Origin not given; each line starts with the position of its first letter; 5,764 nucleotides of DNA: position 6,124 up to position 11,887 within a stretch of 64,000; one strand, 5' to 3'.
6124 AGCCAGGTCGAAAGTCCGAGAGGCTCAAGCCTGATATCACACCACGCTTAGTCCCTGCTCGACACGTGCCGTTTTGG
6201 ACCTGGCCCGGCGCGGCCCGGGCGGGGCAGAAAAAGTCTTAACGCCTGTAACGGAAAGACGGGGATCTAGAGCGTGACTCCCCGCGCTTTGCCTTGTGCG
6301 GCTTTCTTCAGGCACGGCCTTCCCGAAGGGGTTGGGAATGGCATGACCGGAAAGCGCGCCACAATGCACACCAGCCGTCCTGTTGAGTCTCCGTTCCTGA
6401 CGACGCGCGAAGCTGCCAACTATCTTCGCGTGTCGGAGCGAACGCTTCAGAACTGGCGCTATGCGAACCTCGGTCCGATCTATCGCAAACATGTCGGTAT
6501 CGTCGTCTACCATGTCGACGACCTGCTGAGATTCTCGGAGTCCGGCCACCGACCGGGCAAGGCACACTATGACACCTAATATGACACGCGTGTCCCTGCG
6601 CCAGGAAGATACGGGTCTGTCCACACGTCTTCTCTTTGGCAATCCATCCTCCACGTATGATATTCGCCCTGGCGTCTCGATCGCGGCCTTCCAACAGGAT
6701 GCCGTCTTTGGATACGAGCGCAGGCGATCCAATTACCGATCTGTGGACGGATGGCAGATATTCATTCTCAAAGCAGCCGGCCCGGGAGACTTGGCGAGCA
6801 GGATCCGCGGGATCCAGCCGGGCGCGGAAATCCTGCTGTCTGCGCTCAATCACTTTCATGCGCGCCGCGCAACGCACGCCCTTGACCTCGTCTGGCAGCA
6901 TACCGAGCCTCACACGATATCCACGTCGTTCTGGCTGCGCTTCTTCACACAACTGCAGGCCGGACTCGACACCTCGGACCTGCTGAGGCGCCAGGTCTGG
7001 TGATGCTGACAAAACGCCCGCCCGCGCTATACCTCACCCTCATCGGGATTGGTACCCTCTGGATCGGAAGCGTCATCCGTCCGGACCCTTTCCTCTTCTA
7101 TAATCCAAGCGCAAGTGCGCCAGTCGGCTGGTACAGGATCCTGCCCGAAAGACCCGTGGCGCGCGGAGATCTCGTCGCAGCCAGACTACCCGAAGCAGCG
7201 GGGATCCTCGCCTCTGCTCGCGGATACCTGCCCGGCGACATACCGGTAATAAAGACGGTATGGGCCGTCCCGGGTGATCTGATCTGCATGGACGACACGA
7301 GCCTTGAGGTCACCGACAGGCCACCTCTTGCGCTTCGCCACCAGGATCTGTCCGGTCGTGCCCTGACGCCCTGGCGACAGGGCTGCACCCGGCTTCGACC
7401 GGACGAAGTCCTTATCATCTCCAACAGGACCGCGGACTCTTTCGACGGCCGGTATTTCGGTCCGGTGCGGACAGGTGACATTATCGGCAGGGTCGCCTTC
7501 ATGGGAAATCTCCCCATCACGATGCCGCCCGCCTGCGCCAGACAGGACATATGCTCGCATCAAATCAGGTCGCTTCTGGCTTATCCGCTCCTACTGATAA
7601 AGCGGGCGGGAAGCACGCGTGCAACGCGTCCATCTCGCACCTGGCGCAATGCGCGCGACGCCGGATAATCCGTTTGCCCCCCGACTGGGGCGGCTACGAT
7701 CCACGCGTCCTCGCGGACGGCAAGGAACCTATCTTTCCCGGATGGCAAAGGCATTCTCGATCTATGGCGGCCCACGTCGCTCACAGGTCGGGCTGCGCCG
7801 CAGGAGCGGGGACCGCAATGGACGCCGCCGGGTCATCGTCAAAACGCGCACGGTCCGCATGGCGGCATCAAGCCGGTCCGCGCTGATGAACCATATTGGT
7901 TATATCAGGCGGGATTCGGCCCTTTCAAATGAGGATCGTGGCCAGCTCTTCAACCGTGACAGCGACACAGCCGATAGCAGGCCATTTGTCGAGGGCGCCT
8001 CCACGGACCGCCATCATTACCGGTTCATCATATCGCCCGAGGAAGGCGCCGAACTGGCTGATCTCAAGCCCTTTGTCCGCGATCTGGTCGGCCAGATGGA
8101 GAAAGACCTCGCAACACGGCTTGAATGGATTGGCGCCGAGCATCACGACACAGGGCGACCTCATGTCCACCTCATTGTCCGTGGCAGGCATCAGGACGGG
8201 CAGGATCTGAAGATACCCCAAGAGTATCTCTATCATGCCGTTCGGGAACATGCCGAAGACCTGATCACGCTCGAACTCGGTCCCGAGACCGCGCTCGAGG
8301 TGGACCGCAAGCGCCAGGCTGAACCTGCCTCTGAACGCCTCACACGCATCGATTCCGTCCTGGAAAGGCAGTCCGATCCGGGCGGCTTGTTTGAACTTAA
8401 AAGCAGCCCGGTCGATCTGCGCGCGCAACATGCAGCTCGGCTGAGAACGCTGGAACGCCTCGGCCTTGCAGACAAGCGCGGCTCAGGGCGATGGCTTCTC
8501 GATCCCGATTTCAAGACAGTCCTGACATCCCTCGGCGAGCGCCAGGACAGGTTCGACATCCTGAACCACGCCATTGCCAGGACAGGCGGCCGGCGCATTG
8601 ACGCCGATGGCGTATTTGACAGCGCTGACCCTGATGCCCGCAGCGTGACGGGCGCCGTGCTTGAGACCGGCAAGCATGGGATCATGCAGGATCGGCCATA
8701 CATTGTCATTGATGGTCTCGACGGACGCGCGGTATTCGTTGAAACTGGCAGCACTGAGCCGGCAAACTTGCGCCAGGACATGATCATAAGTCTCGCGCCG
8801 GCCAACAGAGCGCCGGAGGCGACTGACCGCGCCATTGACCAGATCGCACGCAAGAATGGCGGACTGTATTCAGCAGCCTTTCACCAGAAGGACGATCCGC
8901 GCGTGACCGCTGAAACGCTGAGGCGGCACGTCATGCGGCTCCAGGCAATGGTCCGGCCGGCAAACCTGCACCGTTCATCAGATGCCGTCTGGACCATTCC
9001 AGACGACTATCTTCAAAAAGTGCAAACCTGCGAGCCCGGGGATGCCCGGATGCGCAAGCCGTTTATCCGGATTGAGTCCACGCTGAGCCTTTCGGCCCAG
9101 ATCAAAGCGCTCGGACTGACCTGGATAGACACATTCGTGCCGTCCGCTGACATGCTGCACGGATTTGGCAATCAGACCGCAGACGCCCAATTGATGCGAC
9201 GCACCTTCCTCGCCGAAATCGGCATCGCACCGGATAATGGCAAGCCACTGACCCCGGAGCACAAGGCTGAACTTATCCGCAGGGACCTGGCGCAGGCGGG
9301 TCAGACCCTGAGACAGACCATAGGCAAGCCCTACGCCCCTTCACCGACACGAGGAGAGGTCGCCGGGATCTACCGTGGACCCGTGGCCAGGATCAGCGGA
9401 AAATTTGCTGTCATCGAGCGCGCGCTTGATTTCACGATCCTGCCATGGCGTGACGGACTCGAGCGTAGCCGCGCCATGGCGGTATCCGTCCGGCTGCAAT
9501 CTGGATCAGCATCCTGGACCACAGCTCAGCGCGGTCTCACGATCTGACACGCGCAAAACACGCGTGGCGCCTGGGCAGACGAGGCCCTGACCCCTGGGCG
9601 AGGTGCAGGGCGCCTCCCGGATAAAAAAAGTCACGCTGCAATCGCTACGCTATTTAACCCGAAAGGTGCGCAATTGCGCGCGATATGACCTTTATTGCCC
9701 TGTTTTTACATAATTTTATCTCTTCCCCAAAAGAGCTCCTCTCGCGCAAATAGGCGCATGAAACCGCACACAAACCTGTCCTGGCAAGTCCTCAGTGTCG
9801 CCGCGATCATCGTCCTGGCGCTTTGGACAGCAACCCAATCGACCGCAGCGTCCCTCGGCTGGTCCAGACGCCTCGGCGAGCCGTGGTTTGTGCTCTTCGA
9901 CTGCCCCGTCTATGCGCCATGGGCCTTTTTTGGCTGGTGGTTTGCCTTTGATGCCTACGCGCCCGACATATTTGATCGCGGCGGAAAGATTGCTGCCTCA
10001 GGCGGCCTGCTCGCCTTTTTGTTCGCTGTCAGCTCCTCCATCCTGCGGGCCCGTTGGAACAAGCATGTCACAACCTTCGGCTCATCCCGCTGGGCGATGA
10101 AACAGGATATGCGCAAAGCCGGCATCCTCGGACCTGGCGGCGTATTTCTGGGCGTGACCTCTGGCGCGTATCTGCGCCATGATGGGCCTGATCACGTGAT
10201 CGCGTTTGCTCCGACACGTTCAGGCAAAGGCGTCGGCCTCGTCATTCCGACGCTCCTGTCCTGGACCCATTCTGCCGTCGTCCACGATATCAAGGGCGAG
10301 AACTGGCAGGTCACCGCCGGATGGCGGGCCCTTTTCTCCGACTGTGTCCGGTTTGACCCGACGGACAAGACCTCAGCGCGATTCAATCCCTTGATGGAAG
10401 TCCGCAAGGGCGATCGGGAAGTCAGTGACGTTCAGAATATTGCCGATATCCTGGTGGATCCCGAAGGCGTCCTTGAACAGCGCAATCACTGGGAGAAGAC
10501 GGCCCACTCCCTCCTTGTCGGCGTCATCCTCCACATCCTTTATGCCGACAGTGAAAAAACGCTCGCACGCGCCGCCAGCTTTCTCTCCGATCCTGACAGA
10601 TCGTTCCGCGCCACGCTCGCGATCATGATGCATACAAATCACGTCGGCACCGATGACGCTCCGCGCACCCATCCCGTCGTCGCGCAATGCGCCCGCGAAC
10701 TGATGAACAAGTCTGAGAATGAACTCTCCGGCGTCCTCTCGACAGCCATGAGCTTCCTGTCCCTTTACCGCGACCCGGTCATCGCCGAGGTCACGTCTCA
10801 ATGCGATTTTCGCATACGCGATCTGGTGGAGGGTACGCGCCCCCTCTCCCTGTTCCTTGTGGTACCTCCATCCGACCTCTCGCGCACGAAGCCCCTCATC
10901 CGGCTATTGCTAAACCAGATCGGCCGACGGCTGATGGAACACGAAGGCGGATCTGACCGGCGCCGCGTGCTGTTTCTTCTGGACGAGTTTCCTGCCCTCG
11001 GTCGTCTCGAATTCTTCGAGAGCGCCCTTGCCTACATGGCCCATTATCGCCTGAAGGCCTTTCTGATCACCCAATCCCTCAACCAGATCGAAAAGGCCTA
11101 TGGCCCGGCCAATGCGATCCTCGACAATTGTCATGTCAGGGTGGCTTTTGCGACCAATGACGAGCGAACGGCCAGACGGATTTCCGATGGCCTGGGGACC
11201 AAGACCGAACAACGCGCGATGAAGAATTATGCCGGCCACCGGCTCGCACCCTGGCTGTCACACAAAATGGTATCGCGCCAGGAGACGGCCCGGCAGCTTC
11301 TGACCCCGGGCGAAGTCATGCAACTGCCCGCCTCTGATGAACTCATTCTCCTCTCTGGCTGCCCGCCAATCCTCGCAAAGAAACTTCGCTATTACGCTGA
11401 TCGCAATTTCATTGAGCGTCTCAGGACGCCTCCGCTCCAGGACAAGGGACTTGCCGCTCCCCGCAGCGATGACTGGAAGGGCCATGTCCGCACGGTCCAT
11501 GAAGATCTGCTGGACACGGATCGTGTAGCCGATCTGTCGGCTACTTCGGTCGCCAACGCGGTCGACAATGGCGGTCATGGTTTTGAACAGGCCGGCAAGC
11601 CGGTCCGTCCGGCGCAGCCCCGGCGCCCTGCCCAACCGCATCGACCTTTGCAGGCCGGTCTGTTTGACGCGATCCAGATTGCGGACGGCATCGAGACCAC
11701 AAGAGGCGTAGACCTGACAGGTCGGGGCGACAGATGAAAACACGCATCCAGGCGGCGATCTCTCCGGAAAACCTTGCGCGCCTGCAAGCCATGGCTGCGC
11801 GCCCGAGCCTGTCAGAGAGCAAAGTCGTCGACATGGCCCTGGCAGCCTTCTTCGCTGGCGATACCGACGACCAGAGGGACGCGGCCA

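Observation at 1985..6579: Candidate new ICE transfer-control circuit: XRE/operator array feeding a frameshift-free FseA, with no visible antiactivator or quorum-sensing genes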

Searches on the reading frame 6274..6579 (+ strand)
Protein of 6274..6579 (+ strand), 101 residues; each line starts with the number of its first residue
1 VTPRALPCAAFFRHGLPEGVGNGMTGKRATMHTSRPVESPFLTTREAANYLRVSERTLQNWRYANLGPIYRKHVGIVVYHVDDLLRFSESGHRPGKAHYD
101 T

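Call 3: search_protein_families(library=pfam, proteins=[window:6274-6579:+], max_evalue=0.01)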
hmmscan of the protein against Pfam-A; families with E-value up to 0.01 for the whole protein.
window:6274-6579:+ (101 aa): 1 family
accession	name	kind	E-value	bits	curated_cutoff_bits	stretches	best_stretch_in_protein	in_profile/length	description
PF12728.13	HTH_17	-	1.7e-09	38.2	27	1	41-89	1-48/51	Helix-turn-helix domain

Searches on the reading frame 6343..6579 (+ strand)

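Call 55: search_protein_families(library=ncbifam, proteins=[window:6343-6579:+], max_evalue=0.01)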
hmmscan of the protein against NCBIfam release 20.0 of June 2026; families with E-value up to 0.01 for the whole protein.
window:6343-6579:+ (78 aa): 2 families
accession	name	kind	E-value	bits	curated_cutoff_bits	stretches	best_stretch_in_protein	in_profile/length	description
TIGR01764.1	excise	domain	6.9e-05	23.1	28.8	1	18-38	1-21/49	excisionase family DNA-binding protein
NF040522.1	VC1465_fam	subfamily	0.00028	20.9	70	1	19-42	10-33/111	VC1465 family Xer recombination activation factor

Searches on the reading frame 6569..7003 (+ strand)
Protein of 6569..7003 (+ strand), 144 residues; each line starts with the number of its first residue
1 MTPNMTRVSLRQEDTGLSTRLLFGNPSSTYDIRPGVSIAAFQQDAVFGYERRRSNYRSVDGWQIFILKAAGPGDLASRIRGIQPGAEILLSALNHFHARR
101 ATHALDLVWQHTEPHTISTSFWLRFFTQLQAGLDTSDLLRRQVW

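Call 33: search_protein_families(library=pfam, proteins=[window:6569-7003:+], max_evalue=0.01)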
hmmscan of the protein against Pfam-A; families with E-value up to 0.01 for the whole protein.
window:6569-7003:+ (144 aa): 1 family
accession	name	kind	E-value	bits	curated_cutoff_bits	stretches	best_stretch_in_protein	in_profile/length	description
PF11000.13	DUF2840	-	8.8e-15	55.2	25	1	5-137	1-134/148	Protein of unknown function (DUF2840)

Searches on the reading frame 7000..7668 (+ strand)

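Call 3: search_protein_families(library=pfam, proteins=[window:7000-7668:+], max_evalue=0.01)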
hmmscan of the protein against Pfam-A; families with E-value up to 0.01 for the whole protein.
window:7000-7668:+ (222 aa): 1 family
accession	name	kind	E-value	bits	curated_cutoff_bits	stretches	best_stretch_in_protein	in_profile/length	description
PF10502.14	Peptidase_S26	-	2.5e-19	70.3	22.9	1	11-167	8-165/168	Signal peptidase, peptidase S26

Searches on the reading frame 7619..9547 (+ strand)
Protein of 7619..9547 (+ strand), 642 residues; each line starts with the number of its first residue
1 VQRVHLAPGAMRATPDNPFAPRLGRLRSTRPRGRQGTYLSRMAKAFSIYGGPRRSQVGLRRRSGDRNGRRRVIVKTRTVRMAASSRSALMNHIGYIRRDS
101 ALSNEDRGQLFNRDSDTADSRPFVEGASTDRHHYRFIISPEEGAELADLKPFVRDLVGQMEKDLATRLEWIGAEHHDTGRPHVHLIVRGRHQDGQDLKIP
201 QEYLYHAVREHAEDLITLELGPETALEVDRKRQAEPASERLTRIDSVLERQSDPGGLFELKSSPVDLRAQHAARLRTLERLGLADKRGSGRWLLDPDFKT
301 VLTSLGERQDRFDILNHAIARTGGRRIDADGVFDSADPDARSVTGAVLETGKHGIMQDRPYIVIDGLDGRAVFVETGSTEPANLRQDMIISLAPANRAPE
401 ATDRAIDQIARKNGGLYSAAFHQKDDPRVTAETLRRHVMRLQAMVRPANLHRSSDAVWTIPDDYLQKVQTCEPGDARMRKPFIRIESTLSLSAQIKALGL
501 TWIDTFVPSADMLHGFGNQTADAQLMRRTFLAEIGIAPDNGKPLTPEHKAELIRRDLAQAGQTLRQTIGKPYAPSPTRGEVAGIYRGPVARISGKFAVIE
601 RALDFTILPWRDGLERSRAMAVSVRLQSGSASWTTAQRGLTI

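Call 74: search_protein_families(library=pfam, proteins=[window:7619-9547:+], max_evalue=0.00001)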
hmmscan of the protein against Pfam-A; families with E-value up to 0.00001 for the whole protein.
window:7619-9547:+ (642 aa): 1 family
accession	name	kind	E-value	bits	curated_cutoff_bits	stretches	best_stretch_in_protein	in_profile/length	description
PF11843.13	DUF3363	-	5.6e-84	282.8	28.4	1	272-639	2-373/375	Protein of unknown function (DUF3363)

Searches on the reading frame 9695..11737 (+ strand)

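Call 74: search_protein_families(library=pfam, proteins=[window:9695-11737:+], max_evalue=0.00001)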
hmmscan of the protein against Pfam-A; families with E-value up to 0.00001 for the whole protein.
window:9695-11737:+ (680 aa): 3 families
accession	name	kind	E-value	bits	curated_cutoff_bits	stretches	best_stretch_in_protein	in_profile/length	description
PF02534.20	T4SS-DNA_transf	-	3e-102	343.3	20.1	1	132-579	1-458/468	Type IV secretory system Conjugative DNA transfer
PF10412.15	TrwB_AAD_bind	-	3.2e-29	102.5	20.5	1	191-558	43-380/387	Type IV secretion-system coupling protein DNA-binding domain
PF12696.13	TraG-D_C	-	6e-28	97.7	22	1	424-545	1-125/126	TraM recognition site of TraD and TraG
